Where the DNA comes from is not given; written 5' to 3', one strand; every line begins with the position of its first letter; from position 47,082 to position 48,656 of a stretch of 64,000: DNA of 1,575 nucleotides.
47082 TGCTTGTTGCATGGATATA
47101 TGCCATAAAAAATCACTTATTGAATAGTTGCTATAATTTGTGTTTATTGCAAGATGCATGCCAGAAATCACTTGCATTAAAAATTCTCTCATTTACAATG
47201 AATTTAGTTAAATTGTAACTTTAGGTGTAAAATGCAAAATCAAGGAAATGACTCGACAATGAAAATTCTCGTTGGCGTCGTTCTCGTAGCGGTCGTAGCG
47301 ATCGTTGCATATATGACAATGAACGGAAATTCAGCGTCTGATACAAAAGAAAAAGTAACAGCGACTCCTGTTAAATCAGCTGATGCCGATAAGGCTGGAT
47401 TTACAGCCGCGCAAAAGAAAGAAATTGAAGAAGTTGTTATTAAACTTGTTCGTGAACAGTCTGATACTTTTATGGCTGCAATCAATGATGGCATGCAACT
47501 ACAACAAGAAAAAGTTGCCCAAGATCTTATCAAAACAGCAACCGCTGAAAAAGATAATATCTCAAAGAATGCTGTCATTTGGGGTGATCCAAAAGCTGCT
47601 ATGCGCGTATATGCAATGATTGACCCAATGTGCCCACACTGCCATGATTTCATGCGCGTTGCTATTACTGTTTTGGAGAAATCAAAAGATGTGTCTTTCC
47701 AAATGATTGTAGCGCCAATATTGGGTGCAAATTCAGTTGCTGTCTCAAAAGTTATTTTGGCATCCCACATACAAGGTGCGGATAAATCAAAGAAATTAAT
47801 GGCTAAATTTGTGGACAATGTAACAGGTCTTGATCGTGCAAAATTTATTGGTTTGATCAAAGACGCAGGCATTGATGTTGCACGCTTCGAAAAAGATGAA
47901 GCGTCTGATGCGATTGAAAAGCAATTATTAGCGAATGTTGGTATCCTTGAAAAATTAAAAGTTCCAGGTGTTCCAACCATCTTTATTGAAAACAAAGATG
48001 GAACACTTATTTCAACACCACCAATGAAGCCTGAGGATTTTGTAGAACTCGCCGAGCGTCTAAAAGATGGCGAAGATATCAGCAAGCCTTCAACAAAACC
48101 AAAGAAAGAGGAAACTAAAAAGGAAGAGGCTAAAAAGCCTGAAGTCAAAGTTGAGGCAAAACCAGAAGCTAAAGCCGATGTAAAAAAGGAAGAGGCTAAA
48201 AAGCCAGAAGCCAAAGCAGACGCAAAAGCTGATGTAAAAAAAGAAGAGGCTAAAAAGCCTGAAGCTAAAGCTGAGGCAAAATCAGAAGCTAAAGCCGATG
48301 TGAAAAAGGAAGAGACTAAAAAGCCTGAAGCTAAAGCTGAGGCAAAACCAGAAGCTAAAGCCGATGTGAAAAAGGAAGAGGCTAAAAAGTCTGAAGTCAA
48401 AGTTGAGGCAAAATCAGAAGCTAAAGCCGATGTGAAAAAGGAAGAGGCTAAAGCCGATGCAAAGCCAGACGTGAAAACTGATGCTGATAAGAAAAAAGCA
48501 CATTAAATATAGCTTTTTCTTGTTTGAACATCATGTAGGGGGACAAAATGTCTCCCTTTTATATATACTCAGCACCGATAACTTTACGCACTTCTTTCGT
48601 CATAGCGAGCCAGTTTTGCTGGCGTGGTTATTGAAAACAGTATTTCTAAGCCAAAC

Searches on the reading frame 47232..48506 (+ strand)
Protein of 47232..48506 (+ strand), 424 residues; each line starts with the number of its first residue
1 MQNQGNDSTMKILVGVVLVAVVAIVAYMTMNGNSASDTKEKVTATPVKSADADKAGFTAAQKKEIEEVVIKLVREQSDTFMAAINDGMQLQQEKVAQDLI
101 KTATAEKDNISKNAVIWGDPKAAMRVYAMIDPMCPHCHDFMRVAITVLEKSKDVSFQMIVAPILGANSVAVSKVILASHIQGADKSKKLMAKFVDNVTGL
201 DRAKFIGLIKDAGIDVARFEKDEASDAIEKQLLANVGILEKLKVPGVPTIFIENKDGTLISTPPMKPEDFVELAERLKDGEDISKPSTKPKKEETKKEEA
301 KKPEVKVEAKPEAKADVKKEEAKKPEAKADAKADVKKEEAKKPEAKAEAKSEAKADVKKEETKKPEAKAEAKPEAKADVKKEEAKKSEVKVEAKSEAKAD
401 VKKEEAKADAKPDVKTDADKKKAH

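Call 59: find_encoding_contigs(protein=window:47232-48506:+, flank=10000, max_places=1)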
Protein window:47232-48506:+ (424 aa): 4 contigs read that carry it; 1 place shown.
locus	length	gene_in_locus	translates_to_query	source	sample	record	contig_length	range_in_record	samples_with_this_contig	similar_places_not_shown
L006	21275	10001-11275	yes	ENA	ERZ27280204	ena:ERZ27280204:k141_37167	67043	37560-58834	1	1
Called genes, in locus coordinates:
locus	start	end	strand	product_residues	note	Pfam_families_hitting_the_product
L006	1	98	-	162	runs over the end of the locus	PF04386:SspB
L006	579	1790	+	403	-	PF00294:PfkB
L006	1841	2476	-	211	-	PF00484:Pro_CA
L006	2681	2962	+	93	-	PF06233:Usg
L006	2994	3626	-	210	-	PF00625:Guanylate_kin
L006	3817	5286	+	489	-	PF00772:DnaB, PF13481:AAA_25, PF03796:DnaB_C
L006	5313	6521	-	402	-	PF01743:PolyA_pol, PF12627:PolyA_pol_RNAbd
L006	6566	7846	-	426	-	PF07559:FlgE_D2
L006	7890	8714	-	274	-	PF13860:FlgD_ig (weak)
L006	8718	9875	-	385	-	-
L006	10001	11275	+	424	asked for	PF01323:DSBA, PF13462:Thioredoxin_4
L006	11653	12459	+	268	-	PF00005:ABC_tran, PF13304:AAA_21 (faint)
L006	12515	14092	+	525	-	PF20154:LNT_N, PF00795:CN_hydrolase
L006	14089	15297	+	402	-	PF00083:Sugar_tr (weak), PF07690:MFS_1, PF12832:MFS_1_like, PF00083:Sugar_tr, PF07690:MFS_1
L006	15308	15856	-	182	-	PF01066:CDP-OH_P_transf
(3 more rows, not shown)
